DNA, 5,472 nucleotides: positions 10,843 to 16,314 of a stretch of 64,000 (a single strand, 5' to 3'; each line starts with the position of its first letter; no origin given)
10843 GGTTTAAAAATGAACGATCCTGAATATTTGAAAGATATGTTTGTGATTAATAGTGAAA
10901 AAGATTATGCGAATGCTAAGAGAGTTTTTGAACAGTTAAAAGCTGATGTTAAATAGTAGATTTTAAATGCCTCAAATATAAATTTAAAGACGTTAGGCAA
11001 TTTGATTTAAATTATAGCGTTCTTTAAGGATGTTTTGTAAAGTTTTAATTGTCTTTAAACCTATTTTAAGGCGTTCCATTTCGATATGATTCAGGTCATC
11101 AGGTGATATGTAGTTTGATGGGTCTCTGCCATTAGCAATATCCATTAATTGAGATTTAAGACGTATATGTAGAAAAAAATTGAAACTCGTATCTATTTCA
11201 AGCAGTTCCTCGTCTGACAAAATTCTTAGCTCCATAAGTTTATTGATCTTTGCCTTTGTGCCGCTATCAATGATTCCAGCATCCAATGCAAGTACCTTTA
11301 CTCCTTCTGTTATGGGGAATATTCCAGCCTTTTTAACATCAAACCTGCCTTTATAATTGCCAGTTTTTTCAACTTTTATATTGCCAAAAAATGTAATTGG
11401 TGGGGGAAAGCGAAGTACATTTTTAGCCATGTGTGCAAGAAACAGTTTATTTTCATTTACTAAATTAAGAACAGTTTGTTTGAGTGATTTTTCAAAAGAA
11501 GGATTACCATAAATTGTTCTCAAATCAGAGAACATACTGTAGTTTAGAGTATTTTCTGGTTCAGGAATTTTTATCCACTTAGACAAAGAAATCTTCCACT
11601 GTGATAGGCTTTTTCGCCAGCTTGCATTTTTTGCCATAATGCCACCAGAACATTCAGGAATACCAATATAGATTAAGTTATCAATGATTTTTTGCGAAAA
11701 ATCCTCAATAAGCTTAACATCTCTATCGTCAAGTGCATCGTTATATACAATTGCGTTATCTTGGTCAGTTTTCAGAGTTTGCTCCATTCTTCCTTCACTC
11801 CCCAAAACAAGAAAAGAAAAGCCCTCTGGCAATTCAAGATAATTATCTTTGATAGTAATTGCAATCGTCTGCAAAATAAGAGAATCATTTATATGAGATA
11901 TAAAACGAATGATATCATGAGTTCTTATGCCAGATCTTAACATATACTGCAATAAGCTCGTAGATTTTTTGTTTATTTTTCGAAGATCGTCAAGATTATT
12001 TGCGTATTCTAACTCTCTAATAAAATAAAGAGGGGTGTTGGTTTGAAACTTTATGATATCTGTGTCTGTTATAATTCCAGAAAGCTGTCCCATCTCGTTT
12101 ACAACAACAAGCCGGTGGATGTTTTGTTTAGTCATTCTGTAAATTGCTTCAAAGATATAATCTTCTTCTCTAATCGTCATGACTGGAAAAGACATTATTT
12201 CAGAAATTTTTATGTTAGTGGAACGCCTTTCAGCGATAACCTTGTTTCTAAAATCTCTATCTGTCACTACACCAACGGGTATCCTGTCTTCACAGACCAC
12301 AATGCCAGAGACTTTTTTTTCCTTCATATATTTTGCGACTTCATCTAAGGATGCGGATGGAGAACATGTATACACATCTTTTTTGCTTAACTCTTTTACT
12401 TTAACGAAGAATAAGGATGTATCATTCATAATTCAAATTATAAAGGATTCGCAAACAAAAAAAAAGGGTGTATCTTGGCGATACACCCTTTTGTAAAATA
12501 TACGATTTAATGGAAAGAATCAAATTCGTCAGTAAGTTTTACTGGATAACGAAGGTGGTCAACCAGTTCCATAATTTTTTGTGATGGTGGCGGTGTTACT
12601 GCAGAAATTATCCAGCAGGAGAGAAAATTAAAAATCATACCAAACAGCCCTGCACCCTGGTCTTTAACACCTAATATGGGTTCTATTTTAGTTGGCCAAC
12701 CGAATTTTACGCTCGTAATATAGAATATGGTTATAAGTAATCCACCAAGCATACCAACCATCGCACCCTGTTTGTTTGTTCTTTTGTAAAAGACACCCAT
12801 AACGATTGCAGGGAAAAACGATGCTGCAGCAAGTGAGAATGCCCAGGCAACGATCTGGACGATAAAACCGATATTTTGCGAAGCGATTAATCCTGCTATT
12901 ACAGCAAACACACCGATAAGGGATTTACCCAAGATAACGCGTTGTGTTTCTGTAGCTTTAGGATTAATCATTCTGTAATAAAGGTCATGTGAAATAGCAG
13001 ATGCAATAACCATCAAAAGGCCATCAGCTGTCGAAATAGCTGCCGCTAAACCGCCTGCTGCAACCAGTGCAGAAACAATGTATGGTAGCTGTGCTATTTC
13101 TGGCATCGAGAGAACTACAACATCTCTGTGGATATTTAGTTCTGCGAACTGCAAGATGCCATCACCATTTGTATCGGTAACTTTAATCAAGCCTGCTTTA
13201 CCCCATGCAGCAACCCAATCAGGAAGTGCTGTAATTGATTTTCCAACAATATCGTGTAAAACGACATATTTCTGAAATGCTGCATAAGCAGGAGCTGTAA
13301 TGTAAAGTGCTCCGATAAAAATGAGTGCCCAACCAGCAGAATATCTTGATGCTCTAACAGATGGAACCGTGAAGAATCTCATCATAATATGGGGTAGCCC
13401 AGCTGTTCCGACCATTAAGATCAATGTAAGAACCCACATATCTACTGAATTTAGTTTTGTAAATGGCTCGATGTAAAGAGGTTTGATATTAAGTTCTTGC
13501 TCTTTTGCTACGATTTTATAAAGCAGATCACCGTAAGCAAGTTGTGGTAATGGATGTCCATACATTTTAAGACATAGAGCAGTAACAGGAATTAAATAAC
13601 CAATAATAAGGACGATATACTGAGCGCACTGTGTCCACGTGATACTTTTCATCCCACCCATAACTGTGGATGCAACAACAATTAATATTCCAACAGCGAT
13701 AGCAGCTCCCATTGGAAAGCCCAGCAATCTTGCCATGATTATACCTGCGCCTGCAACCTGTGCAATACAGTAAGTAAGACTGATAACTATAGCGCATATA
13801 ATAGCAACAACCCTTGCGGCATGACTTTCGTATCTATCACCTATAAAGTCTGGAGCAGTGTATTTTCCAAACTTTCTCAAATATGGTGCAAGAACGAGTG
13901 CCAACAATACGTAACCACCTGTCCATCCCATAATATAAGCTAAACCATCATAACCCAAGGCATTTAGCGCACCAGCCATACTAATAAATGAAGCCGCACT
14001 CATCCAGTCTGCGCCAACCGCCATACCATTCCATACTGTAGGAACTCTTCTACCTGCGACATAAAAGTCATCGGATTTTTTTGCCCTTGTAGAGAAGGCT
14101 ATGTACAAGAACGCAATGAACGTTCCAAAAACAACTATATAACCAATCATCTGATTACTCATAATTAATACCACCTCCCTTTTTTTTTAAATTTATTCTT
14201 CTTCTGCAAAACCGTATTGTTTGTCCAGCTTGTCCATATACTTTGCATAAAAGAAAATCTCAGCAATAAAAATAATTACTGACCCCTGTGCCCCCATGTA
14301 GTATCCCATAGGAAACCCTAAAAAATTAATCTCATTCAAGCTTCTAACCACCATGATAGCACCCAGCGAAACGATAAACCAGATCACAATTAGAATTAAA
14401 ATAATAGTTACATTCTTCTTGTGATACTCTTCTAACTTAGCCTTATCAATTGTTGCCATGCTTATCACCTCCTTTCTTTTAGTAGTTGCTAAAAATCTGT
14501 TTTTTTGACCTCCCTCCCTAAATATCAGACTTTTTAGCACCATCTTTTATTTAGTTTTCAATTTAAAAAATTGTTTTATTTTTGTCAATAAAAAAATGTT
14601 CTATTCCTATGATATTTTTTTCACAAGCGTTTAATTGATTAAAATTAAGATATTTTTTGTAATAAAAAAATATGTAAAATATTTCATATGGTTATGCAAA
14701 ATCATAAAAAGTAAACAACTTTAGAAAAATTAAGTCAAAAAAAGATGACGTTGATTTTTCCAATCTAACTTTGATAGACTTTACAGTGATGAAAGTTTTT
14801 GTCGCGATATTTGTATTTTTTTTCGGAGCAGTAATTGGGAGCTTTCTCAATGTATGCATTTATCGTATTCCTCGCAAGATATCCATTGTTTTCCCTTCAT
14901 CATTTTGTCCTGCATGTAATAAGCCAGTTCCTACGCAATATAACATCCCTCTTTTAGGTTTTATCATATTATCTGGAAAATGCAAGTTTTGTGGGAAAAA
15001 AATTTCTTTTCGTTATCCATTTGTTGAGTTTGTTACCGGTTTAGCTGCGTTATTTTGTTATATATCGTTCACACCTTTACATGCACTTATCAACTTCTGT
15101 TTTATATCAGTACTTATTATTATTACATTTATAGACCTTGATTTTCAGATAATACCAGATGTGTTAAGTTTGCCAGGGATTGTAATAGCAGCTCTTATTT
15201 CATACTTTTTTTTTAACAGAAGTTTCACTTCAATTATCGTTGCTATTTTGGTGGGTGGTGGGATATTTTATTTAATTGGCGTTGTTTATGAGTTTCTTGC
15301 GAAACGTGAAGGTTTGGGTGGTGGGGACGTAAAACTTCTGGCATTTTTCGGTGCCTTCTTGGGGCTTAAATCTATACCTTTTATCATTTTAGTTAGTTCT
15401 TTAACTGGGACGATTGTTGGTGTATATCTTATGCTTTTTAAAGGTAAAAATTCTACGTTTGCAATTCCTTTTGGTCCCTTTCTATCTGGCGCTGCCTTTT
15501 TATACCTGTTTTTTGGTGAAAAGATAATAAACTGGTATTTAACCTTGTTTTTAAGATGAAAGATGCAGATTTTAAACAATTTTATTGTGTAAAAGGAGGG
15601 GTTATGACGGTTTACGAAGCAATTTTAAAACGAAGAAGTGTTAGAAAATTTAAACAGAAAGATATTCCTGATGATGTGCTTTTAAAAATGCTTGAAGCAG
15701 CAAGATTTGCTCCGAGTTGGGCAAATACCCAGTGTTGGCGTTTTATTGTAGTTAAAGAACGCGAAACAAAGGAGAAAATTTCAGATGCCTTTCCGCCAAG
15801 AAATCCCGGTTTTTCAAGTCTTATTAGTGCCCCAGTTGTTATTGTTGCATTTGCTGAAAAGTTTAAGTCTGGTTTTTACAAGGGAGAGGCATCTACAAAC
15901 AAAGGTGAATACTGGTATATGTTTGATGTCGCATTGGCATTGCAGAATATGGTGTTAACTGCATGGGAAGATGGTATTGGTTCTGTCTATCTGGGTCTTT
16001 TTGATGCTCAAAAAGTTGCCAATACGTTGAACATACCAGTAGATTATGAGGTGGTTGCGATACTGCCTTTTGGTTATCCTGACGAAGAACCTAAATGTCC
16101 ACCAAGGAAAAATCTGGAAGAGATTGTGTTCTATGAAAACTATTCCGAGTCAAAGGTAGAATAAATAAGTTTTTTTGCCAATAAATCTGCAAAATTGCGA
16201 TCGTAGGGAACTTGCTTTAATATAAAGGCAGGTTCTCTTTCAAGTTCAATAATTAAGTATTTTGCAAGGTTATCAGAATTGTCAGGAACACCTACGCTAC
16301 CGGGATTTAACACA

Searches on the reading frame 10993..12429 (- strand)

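Call 3: search_protein_families(library=pfam, proteins=[window:10993-12429:-], max_evalue=0.01)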
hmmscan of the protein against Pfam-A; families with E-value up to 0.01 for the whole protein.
window:10993-12429:- (478 aa): 3 families
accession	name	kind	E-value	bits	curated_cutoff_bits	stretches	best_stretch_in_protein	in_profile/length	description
PF10335.14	DUF294_C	-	5e-42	143.6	22.5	1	329-472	2-145/145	Putative nucleotidyltransferase substrate binding domain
PF03445.19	DUF294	-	2.5e-40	138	21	1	157-292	4-138/138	Putative nucleotidyltransferase DUF294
PF00571.33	CBS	-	1.5e-26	92.9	24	2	75-128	1-54/57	CBS domain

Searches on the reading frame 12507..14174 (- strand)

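Call 24: search_protein_families(library=pfam, proteins=[window:12507-14174:-], max_evalue=0.01)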
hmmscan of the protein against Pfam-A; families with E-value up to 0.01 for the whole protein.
window:12507-14174:- (555 aa): 1 family
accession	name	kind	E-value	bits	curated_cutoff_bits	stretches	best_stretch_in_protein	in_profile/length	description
PF00474.23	SSF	-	1.6e-56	192.4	22.8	2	37-302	1-260/406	Sodium:solute symporter family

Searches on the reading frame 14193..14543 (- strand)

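Call 53: search_protein_families(library=pfam, proteins=[window:14193-14543:-], max_evalue=0.001)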
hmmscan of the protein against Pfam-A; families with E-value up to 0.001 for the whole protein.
window:14193-14543:- (116 aa): 2 families
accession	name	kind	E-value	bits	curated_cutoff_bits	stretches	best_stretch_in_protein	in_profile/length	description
PF13937.11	DUF4212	-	2.8e-28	98.6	30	1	38-112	2-78/79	Domain of unknown function (DUF4212)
PF11712.13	Vma12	-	0.00018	22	25.5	1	31-107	64-134/137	Endoplasmic reticulum-based factor for assembly of V-ATPase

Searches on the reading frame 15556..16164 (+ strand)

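Call 24: search_protein_families(library=pfam, proteins=[window:15556-16164:+], max_evalue=0.01)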
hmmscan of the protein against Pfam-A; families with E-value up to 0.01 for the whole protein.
window:15556-16164:+ (202 aa): 2 families
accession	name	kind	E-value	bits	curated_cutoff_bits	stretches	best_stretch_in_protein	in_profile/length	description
PF00881.29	Nitroreductase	-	7.4e-33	114.5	23.5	2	23-79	1-57/167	Nitroreductase family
PF14512.11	TM1586_NiRdase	-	8.1e-16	58.7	27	2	129-195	88-153/215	Putative TM nitroreductase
